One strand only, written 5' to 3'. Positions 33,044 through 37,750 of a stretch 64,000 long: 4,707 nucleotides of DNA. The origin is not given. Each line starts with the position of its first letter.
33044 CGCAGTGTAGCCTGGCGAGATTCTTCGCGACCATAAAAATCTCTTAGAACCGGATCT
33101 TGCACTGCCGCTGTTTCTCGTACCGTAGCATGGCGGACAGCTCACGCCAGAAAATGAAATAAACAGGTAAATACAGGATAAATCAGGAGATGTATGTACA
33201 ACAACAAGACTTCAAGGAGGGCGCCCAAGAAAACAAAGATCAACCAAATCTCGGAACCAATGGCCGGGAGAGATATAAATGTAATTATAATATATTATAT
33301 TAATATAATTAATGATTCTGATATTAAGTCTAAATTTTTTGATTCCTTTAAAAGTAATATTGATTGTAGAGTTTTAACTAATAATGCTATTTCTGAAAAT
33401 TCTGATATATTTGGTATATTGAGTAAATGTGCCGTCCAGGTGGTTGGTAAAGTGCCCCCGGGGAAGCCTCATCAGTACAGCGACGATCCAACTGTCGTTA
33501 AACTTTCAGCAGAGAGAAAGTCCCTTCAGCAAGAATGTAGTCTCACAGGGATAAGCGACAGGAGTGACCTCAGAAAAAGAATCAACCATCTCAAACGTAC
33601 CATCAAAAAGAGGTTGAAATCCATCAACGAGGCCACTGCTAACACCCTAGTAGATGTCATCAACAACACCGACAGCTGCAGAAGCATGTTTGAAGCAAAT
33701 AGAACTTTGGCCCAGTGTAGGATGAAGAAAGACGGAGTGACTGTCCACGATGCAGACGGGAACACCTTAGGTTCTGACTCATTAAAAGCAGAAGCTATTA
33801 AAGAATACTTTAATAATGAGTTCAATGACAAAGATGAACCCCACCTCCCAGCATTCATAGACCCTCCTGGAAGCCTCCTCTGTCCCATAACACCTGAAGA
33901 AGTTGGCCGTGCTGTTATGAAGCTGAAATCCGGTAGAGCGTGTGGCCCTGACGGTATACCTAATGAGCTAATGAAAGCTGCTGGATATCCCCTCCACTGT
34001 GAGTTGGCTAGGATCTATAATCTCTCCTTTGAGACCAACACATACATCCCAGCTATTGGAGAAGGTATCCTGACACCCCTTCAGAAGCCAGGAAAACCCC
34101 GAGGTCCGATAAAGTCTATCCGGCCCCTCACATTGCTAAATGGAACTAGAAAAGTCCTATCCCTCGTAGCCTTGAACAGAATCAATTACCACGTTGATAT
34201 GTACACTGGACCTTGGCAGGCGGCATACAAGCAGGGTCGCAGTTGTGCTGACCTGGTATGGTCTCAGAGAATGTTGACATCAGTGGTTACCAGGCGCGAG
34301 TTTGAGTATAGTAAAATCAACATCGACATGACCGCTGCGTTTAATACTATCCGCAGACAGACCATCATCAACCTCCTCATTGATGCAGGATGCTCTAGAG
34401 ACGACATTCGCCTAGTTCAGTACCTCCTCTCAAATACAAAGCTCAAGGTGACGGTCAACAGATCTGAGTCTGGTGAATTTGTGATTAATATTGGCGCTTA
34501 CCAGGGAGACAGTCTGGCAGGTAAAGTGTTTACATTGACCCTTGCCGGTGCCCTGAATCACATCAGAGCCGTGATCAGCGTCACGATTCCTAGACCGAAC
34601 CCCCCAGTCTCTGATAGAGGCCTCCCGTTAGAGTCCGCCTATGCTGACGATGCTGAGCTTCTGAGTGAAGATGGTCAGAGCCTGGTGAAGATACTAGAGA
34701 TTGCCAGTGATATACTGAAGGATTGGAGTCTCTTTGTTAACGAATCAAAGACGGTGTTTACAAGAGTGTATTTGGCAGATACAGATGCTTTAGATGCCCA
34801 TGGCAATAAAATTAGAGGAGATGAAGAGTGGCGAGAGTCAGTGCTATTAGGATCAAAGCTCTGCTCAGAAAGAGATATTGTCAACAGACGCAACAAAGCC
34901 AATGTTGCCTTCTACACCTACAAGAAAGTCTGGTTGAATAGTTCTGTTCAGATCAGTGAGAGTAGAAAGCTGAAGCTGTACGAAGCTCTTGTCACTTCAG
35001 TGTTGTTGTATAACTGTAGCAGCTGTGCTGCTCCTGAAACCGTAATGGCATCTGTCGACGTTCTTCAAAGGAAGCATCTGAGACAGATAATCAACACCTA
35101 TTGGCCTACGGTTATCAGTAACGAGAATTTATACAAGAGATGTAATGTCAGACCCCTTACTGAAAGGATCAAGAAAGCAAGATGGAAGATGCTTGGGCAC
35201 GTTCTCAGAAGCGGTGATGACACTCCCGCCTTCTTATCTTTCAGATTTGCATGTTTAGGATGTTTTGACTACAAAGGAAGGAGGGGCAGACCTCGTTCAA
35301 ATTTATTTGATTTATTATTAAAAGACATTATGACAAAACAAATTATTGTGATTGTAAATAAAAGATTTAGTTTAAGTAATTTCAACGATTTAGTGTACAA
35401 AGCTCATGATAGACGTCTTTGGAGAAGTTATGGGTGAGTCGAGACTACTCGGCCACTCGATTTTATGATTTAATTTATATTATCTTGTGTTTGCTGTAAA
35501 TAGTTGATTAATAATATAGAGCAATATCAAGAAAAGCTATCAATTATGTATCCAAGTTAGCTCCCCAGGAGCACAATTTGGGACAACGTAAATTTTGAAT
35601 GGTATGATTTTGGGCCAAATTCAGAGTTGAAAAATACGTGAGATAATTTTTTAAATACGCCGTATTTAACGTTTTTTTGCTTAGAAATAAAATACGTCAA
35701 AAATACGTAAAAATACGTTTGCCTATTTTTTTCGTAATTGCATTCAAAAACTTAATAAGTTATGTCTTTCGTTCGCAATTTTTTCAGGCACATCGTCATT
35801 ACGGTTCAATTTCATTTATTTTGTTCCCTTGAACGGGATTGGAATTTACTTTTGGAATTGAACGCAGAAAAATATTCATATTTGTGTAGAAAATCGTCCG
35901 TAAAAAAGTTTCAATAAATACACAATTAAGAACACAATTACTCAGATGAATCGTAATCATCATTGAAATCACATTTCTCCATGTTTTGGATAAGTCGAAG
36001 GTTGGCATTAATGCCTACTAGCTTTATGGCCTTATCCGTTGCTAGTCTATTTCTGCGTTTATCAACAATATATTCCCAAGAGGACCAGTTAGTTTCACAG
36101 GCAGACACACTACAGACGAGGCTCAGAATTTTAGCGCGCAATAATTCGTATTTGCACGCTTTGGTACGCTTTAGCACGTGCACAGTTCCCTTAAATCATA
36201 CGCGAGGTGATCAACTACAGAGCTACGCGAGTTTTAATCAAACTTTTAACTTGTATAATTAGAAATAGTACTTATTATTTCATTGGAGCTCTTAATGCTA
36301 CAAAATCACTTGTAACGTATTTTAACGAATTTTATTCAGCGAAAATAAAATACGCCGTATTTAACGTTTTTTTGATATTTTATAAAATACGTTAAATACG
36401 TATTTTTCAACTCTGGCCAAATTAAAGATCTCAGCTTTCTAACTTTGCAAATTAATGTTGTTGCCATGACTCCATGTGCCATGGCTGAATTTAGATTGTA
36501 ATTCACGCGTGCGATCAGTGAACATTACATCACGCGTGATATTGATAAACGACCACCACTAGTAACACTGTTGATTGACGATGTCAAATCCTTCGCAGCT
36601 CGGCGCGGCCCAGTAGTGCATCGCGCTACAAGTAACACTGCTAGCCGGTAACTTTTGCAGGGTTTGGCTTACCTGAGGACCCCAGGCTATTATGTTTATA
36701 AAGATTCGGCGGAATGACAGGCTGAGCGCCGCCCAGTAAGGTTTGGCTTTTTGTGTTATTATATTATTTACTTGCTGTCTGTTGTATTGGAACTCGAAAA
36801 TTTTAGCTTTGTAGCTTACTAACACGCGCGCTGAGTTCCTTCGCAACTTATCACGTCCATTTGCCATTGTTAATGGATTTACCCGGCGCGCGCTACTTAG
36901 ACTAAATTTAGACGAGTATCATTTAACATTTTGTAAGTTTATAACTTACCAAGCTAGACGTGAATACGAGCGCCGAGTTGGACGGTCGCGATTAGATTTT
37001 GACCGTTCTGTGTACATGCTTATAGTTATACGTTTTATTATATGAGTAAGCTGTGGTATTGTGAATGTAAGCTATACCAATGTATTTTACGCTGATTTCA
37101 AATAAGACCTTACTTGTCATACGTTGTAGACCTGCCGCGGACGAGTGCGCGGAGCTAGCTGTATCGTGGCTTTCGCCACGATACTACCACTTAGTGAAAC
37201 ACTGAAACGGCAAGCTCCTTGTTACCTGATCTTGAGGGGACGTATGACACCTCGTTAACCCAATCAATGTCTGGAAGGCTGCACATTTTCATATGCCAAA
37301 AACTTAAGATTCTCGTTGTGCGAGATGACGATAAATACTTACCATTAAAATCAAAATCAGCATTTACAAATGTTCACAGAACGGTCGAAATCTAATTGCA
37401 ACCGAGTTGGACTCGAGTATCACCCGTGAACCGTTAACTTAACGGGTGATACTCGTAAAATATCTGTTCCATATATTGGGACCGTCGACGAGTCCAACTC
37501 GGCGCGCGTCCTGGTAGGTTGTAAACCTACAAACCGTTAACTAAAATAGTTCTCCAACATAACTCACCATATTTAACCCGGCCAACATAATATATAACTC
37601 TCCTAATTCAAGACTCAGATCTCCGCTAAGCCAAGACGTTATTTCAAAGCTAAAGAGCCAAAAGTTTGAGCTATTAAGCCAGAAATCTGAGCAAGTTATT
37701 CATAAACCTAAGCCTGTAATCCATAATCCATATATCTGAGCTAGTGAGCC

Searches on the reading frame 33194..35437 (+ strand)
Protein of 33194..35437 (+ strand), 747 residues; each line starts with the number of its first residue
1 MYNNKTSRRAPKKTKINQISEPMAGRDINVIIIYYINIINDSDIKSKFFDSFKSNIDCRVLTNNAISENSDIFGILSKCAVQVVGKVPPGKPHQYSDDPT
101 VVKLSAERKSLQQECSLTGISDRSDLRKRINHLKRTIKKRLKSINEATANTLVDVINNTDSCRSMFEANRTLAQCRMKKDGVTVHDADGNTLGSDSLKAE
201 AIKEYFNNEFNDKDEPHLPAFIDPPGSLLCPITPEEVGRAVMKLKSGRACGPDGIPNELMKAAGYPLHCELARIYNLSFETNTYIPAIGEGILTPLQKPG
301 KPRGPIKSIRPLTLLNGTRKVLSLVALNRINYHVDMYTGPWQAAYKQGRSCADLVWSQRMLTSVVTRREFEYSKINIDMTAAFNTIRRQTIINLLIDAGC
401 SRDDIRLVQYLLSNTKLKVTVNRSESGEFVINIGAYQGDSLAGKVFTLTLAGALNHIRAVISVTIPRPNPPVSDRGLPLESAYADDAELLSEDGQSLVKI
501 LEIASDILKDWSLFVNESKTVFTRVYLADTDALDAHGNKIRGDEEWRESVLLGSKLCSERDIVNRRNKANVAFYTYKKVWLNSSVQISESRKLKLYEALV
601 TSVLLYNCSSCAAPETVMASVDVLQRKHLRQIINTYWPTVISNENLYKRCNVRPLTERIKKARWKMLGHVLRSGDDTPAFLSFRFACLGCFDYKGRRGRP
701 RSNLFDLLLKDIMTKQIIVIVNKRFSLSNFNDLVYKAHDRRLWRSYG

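Call 11: search_protein_families(library=pfam, proteins=[window:33194-35437:+], max_evalue=0.01)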
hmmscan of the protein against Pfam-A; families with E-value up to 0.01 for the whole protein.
window:33194-35437:+ (747 aa): 2 families
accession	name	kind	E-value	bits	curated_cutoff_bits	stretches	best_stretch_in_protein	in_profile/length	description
PF00078.32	RVT_1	-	9e-19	68.4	29.6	1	300-524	5-193/205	Reverse transcriptase (RNA-dependent DNA polymerase)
PF20049.4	DUF6451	-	0.0023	18.3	28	1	572-606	1-33/33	Domain of unknown function (DUF6451)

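Call 27: find_encoding_contigs(protein=window:33194-35437:+, flank=10000, max_places=10)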
Protein window:33194-35437:+ (747 aa): no gene with exactly this product is on record in the collection.

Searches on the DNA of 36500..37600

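Call 64: search_rna_families(source=window, start=36500, end=37600, threshold=evalue, max_evalue=1)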
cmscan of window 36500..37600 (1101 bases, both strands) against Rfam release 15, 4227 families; matches with E-value up to 1: 0.
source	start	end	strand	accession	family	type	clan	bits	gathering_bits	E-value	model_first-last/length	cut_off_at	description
